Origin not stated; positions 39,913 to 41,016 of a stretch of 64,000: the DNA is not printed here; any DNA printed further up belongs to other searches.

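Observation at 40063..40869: PARG-type macrodomain protein carrying the GGG-X7-QEE catalytic signature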

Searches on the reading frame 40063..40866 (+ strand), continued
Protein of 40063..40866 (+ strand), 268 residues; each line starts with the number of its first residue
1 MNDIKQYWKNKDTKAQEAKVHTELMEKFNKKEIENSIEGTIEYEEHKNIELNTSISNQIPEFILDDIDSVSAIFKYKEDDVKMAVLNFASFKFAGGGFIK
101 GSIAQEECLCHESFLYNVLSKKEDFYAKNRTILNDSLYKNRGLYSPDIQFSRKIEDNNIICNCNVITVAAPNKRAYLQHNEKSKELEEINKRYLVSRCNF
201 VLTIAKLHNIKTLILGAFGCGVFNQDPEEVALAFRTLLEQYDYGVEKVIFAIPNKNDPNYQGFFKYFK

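Call 24: find_encoding_contigs(protein=P0014, flank=8000, max_places=4)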
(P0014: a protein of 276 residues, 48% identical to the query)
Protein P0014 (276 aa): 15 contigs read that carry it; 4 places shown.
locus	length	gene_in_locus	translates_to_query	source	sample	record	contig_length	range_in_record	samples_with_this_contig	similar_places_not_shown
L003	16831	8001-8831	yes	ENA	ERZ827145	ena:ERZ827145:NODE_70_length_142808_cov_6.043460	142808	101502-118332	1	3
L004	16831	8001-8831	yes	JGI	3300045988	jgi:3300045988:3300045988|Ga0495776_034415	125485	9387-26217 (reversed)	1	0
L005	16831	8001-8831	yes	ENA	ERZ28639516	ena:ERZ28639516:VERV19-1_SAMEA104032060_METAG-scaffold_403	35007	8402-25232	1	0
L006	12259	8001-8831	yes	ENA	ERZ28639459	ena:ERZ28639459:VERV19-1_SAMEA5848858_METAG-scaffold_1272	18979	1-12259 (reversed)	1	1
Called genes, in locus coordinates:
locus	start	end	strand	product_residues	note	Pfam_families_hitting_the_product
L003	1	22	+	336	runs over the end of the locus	PF01807:Zn_ribbon_DnaG, PF08275:DNAG_N (weak)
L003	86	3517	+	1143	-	PF02811:PHP, PF07733:DNA_pol3_alpha, PF17657:DNA_pol3_finger, PF14579:HHH_6 (faint)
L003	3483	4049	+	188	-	PF02732:ERCC4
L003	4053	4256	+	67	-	-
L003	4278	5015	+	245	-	PF00149:Metallophos (weak)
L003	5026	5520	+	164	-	-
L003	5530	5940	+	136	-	-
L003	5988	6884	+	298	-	PF04055:Radical_SAM (weak)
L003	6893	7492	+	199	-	PF00149:Metallophos (faint), PF12850:Metallophos_2 (weak)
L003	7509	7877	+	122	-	PF11750:DUF3307 (weak)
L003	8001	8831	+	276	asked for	PF10021:PARG_cat_microb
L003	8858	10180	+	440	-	PF09414:RNA_ligase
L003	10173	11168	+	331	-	PF06414:Zeta_toxin (weak), PF08433:KTI12, PF13671:AAA_33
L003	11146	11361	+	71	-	-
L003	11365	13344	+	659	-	PF22745:Nlig-Ia, PF01653:DNA_ligase_aden, PF03120:OB_DNA_ligase, PF00533:BRCT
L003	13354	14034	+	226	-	PF08239:SH3_3, PF06725:3D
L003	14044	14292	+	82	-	-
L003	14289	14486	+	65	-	-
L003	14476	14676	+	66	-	-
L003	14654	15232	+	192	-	-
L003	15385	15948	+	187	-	PF00625:Guanylate_kin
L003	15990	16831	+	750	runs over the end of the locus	PF03477:ATP-cone, PF13597:NRDD, PF01228:Gly_radical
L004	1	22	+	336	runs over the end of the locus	PF01807:Zn_ribbon_DnaG, PF08275:DNAG_N (weak)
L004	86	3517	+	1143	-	PF02811:PHP, PF07733:DNA_pol3_alpha, PF17657:DNA_pol3_finger, PF14579:HHH_6 (faint)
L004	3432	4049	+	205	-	PF02732:ERCC4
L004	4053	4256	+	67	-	-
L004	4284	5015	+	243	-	PF00149:Metallophos (weak)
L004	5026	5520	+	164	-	-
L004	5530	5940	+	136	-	-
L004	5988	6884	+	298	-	PF04055:Radical_SAM (weak)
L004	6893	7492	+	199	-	PF00149:Metallophos (faint), PF12850:Metallophos_2 (weak)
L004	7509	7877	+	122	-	PF11750:DUF3307 (weak)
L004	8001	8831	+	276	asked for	PF10021:PARG_cat_microb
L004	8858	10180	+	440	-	PF09414:RNA_ligase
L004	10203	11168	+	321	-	PF08433:KTI12, PF13671:AAA_33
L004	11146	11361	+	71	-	-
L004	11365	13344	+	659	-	PF22745:Nlig-Ia, PF01653:DNA_ligase_aden, PF03120:OB_DNA_ligase, PF00533:BRCT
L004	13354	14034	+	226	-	PF08239:SH3_3, PF06725:3D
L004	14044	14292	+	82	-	-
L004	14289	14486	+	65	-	-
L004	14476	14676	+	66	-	-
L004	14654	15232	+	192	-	-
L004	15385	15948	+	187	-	PF00625:Guanylate_kin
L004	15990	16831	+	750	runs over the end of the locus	PF03477:ATP-cone, PF13597:NRDD, PF01228:Gly_radical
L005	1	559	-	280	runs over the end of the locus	PF00078:RVT_1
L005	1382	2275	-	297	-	-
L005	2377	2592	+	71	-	-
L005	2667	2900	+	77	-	-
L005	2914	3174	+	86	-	-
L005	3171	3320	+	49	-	-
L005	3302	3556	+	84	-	-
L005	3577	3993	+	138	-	-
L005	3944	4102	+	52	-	-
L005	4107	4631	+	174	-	-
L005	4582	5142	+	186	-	-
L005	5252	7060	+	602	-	-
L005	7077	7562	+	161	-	-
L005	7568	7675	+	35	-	-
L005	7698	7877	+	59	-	-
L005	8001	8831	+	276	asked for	PF10021:PARG_cat_microb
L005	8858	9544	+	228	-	-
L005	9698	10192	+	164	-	PF13353:Fer4_12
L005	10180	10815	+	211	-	-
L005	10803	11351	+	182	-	PF00692:dUTPase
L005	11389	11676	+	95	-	-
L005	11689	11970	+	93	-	-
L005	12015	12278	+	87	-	-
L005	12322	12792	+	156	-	-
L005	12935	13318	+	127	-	-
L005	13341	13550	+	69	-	-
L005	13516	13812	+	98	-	-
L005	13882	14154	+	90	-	-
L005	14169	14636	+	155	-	-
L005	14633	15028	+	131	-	PF13657:Couple_hipA (weak)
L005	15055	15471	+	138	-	-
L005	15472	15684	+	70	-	-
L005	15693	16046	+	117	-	PF01981:PTH2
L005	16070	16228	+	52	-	-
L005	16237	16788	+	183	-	-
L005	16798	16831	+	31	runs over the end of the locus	-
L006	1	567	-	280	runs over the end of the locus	PF00078:RVT_1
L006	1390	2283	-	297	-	-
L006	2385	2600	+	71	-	-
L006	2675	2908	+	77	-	-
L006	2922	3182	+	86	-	-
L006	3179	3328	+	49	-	-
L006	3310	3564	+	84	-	-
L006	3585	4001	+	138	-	-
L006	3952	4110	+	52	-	-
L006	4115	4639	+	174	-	-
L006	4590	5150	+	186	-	-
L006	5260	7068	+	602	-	-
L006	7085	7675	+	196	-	PF04389:Peptidase_M28 (weak)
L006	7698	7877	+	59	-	-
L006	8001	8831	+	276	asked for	PF10021:PARG_cat_microb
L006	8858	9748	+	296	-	PF21189:PHA02142 (faint)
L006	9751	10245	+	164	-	PF13353:Fer4_12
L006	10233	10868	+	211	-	-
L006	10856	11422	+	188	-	PF00692:dUTPase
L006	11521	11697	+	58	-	-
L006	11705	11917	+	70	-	-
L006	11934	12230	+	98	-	-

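Call 27: find_related_loci(query=A1, collection=viral_contigs, flank=10000)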
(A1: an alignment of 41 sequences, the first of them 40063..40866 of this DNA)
Query A1 (268 aa) in viral_contigs; peptide patterns used: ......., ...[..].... (x = any residue, [..] = any of these).
214 stretches matched a pattern; 196 encode a relative of the query (tblastn E <= 1e-3); the best 80 are kept; 80 distinct loci.
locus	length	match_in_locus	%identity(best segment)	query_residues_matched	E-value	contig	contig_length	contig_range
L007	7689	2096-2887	48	1-267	2e-72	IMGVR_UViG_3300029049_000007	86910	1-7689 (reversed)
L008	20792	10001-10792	49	1-267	2e-71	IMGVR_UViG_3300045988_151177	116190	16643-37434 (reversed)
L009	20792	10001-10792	48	1-267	1e-71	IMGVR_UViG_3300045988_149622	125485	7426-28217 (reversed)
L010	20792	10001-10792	49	1-267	1e-70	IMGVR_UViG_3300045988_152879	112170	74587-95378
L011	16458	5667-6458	48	1-267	5e-70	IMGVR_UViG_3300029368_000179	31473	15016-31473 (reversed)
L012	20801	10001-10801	48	1-268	2e-66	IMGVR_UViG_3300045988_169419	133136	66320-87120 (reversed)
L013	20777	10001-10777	46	1-268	7e-63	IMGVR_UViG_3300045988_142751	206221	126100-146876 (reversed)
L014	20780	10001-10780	46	1-267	4e-62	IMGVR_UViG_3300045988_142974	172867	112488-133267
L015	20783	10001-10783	46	1-267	6e-62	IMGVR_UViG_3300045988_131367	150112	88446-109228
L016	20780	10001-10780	46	1-267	3e-62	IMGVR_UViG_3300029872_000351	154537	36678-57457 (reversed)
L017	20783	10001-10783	46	1-267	6e-62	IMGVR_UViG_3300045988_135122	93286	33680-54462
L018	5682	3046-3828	46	1-267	5e-62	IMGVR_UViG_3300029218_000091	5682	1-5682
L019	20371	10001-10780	45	1-267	2e-61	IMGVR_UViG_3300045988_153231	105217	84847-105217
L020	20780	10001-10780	46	1-267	7e-61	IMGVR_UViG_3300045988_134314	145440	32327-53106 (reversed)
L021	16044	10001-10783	45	1-268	1e-60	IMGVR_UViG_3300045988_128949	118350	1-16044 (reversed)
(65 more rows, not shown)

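Call 31: predict_structure(alignment_id=A1)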
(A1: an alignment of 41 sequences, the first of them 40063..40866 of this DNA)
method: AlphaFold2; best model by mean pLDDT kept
length: 268 residues; sequences in the alignment: 41
mean_pLDDT: 87.1   pTM: 0.88
mean pLDDT of the five models: 87.1, 87.0, 84.9, 83.9, 82.9
residues with pLDDT >= 90: 157; 70-90: 79; 50-70: 24; < 50: 8
segments of 3 or more residues with pLDDT < 50: 1-8
pLDDT, mean of each block of 10 residues (from residue 1): 48 88 96 98 75 79 96 96 92 82 70 95 88 75 96 90 95 73 72 92 96 93 88 95 96 94 95
secondary structure, 60 per line:
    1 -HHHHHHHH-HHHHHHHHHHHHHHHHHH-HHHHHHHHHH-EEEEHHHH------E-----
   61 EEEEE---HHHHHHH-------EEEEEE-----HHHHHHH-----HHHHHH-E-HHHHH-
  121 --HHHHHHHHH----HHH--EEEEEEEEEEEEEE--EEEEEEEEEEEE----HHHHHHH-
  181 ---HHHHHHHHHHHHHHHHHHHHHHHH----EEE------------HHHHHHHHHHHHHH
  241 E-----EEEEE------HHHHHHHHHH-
elements in order: H2-9 H11-28 H30-39 E41-44 H45-48 E61-65 H69-75 E83-88 H94-100 H106-111 H115-119 H123-131 E141-154 E157-168 H173-179 H184-207 E212-214 H227-240 E247-251 H258-267

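Call 34: fold_search(model_id=the predicted structure, library=pdb)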
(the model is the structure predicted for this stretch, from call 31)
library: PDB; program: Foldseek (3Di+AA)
matches with E <= 10: 956; with E <= 0.001: 70
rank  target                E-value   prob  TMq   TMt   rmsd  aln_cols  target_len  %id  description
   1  3sih                  1.2e-17  1.00  0.75  0.74   3.0       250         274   29  The X-ray crystal structure of poly(ADP-ribose) glycohydrolase (PARG) from Thermomonospora curvata (released 2011-08-24)
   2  3sij                  1.7e-16  1.00  0.73  0.73   2.9       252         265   29  The X-ray crystal structure of poly(ADP-ribose) glycohydrolase E115A mutant from Thermomonospora curvata (released 2011-08-24)
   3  3sig                  4.2e-16  1.00  0.73  0.74   2.9       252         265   29  The X-ray crystal structure of poly(ADP-ribose) glycohydrolase (PARG) bound to ADP-ribose from Thermomonospora curvata (released 2011-08-24)
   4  5zdb_A                6.7e-16  1.00  0.73  0.77   3.9       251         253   29  Crystal structure of poly(ADP-ribose) glycohydrolase (PARG) from Deinococcus radiodurans in complex with ADP-ribose (P (released 2019-02-27)
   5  5zdb_B                6.7e-16  1.00  0.73  0.77   4.2       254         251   30  Crystal structure of poly(ADP-ribose) glycohydrolase (PARG) from Deinococcus radiodurans in complex with ADP-ribose (P (released 2019-02-27)
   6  5zdg                  1.1e-15  1.00  0.72  0.78   4.3       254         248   29  Crystal structure of poly(ADP-ribose) glycohydrolase (PARG) T267R mutant from Deinococcus radiodurans in complex with AD (released 2019-02-27)
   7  5zde                  1.4e-15  1.00  0.74  0.80   2.8       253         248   29  Crystal structure of poly(ADP-ribose) glycohydrolase (PARG) from Deinococcus radiodurans in complex with ADP-ribose (P32 (released 2019-02-27)
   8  5zdc_F                2.3e-15  1.00  0.73  0.78   3.7       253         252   29  Crystal structure of poly(ADP-ribose) glycohydrolase (PARG) from Deinococcus radiodurans in complex with ADP-ribose (P (released 2019-02-27)
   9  5zdc_L                5.1e-15  1.00  0.73  0.78   3.8       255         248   29  Crystal structure of poly(ADP-ribose) glycohydrolase (PARG) from Deinococcus radiodurans in complex with ADP-ribose (P (released 2019-02-27)
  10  5zdf                  5.4e-15  1.00  0.73  0.79   4.1       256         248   29  Crystal structure of poly(ADP-ribose) glycohydrolase (PARG) T267K mutant from Deinococcus radiodurans in complex with AD (released 2019-02-27)
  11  5zdc_D                1.5e-14  1.00  0.73  0.78   3.5       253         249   29  Crystal structure of poly(ADP-ribose) glycohydrolase (PARG) from Deinococcus radiodurans in complex with ADP-ribose (P (released 2019-02-27)
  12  5zdc_H                2.3e-14  1.00  0.74  0.80   2.9       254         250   29  Crystal structure of poly(ADP-ribose) glycohydrolase (PARG) from Deinococcus radiodurans in complex with ADP-ribose (P (released 2019-02-27)
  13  5zda                  4.7e-13  1.00  0.69  0.75   4.4       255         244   26  Crystal structure of poly(ADP-ribose) glycohydrolase (PARG) from Deinococcus radiodurans in apo form (released 2019-02-27)
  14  8rsj_A                3.8e-06  1.00  0.45  0.45   8.4       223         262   15  Crystal structure of Methanobrevibacter oralis macrodomain in complex with ADPr in open conformation (released 2024-09-25)
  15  8rsj_B                1.2e-05  1.00  0.45  0.46   7.9       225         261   14  Crystal structure of Methanobrevibacter oralis macrodomain in complex with ADPr in open conformation (released 2024-09-25)
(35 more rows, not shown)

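Call 45: find_related_loci(query=A1, collection=genome_contigs, flank=6000)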
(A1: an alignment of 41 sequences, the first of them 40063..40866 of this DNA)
Query A1 (268 aa) in genome_contigs; peptide patterns used: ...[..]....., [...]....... (x = any residue, [..] = any of these).
600 stretches matched a pattern (row limit reached: there are more); 516 encode a relative of the query (tblastn E <= 1e-3); the best 80 are kept; 80 distinct loci.
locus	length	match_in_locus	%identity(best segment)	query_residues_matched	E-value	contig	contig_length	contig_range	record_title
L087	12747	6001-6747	48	7-263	2e-64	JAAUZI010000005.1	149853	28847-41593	MAG: Lachnospiraceae bacterium isolate Mgla_MAG_49-bin_3 c_000000017287, whole genome shotgun sequence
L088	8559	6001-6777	48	1-267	7e-62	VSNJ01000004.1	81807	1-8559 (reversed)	MAG: Lachnospiraceae bacterium isolate SC1116_S22_bin.13 SC1116_S22_SC1116_S22_bin.13_contig_4, whole genome shotgun seq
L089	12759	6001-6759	45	4-264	4e-61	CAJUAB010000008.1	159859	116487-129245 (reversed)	MAG TPA_asm: uncultured Acetatifactor sp. isolate MGBC122974 genome assembly, contig: MGBC122974.8, whole genome shotgun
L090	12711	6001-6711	48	14-260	7e-61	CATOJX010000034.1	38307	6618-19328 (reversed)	MAG TPA_asm: uncultured Lachnospiraceae bacterium isolate MGG29070_1680015493 genome assembly, contig: SRR9205165_731, w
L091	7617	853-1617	48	1-263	6e-61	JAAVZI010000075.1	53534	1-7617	MAG: Lachnospiraceae bacterium isolate ABMPRH_301_1 k141_1456229, whole genome shotgun sequence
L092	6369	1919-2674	45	4-263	8e-61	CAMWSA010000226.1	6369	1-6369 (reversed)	MAG TPA_asm: uncultured Lachnospiraceae bacterium isolate SRR14411252_bin.3_metawrap_v1.3_MAG genome assembly, contig: N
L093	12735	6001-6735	47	8-263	2e-60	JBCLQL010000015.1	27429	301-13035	Lachnospiraceae bacterium 46-61 voucher GPTB0115 scaffold15, whole genome shotgun sequence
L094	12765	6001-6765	47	1-263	4e-60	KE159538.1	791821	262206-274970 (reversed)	Lachnospiraceae bacterium A4 genomic scaffold acPFC-supercont1.2, whole genome shotgun sequence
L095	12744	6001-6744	46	11-267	1e-59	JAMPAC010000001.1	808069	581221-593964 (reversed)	MAG: Blautia sp. isolate NALB_7811_2 Scaffold_#1__SCF_001__806769_bp, whole genome shotgun sequence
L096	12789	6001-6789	44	1-267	2e-59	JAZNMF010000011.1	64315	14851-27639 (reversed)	MAG: Acetatifactor sp. isolate T1900044664_TS20190130.MAGScoT_cleanbin_000012 SGB_1541_k141_1496984, whole genome shotgu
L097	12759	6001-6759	44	7-268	2e-57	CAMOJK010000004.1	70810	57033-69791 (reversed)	MAG: uncultured Lachnospiraceae bacterium isolate SRR873603_bin.3_metaWRAP_v1.3_MAG genome assembly, contig: NODE_597_le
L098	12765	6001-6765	45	5-267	1e-57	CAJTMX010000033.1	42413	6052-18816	MAG TPA_asm: uncultured Acetatifactor sp. isolate MGBC100310 genome assembly, contig: MGBC100310.33, whole genome shotgu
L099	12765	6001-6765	46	1-263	3e-57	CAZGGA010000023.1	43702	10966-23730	MAG TPA_asm: uncultured Acetatifactor sp. isolate SRP199465_co2_409 genome assembly, contig: NODE_1857_length_43702_cov_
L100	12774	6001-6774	43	1-267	2e-51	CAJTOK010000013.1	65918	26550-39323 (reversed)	MAG TPA_asm: uncultured Lachnospiraceae bacterium isolate MGBC103936 genome assembly, contig: MGBC103936.13, whole genom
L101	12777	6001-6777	39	1-255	6e-49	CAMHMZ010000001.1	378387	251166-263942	MAG: uncultured Clostridia bacterium isolate SRR11784281_bin.87_metaWRAP_v1.3_MAG genome assembly, contig: ERZ12203356.2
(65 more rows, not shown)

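Call 46: search_solved_structures(query=A1, max_evalue=0.001, show_alignments=2)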
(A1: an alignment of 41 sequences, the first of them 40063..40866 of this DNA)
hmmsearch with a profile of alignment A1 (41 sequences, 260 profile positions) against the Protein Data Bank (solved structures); distinct sequences matched with E-value up to 0.001: 8.
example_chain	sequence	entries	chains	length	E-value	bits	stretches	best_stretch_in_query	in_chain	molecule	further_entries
5zdf_A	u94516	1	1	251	1.8e-40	142.1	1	57-246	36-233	Poly ADP-ribose glycohydrolase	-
5zde_C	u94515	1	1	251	1.9e-40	142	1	57-246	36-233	Poly ADP-ribose glycohydrolase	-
5zdd_A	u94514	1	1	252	2e-40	142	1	57-246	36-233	Poly ADP-ribose glycohydrolase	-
5zdg_C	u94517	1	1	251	2e-40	142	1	57-246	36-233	Poly APD-ribose glycohydrolase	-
5zdb_A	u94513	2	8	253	2e-40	142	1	57-246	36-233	Poly ADP-ribose glycohydrolase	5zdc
5zda_A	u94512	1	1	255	2e-40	142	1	57-246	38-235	poly ADP-ribose glycohydrolase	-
3sig_A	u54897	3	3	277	7.6e-34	120.4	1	31-246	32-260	poly(ADP-ribose) glycohydrolase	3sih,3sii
3sij_A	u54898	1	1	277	1e-32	116.7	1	31-246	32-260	poly(ADP-ribose) glycohydrolase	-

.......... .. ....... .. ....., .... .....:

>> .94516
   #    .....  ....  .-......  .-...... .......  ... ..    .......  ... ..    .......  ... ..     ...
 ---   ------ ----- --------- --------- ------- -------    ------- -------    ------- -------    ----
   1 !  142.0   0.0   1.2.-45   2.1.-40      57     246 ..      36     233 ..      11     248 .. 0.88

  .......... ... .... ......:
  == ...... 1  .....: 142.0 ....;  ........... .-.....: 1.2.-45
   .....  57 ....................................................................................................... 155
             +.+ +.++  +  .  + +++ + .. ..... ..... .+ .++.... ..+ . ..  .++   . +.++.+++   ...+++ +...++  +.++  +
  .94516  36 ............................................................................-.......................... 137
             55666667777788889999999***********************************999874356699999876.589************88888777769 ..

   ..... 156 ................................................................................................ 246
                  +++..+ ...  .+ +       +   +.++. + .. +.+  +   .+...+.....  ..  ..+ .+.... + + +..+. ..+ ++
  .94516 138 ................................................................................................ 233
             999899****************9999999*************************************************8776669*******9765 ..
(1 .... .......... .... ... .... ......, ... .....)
